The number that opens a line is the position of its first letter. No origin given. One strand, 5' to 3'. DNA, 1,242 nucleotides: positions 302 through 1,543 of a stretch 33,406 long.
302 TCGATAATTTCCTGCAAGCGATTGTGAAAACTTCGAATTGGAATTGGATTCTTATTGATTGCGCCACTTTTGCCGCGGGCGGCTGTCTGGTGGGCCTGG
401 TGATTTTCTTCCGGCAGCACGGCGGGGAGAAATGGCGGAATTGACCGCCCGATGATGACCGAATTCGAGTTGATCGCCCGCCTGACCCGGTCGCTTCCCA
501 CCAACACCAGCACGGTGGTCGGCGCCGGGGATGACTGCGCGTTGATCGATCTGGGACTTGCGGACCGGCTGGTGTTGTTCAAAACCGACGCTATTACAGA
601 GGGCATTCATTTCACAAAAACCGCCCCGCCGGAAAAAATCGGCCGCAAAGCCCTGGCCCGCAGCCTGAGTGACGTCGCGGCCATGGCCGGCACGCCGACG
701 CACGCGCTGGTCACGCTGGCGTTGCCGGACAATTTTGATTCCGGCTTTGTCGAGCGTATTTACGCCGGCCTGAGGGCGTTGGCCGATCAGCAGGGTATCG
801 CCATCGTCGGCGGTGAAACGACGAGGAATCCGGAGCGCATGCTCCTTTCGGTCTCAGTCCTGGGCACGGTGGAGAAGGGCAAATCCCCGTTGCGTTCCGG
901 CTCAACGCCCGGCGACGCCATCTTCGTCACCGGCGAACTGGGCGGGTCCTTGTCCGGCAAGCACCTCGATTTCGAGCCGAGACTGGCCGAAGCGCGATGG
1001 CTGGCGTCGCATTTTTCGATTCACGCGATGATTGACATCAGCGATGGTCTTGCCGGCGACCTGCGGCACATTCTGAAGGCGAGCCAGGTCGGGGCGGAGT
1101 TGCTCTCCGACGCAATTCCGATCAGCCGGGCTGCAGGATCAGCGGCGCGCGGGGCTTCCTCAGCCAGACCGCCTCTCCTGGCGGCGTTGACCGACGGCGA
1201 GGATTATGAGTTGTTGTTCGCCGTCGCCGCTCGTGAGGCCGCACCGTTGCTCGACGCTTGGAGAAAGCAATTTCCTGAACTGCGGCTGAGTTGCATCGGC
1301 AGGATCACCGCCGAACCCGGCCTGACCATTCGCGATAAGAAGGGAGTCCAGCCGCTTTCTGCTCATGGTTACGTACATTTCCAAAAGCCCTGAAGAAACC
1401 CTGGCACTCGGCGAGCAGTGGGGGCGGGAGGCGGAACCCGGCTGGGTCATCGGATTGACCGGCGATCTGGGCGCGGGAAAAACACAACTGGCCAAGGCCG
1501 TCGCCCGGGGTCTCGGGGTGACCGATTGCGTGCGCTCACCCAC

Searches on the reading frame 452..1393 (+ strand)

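Call 28: search_protein_families(library=pfam, proteins=[window:452-1393:+], max_evalue=0.001)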
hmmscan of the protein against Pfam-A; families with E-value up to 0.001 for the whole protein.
window:452-1393:+ (313 aa): 2 families
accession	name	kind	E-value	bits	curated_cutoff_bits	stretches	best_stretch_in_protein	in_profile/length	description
PF00586.29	AIRS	-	3.1e-25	89.2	24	1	26-140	1-112/112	AIR synthase related protein, N-terminal domain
PF02769.27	AIRS_C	-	1.5e-09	38.6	23.1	1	177-295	47-155/156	AIR synthase related protein, C-terminal domain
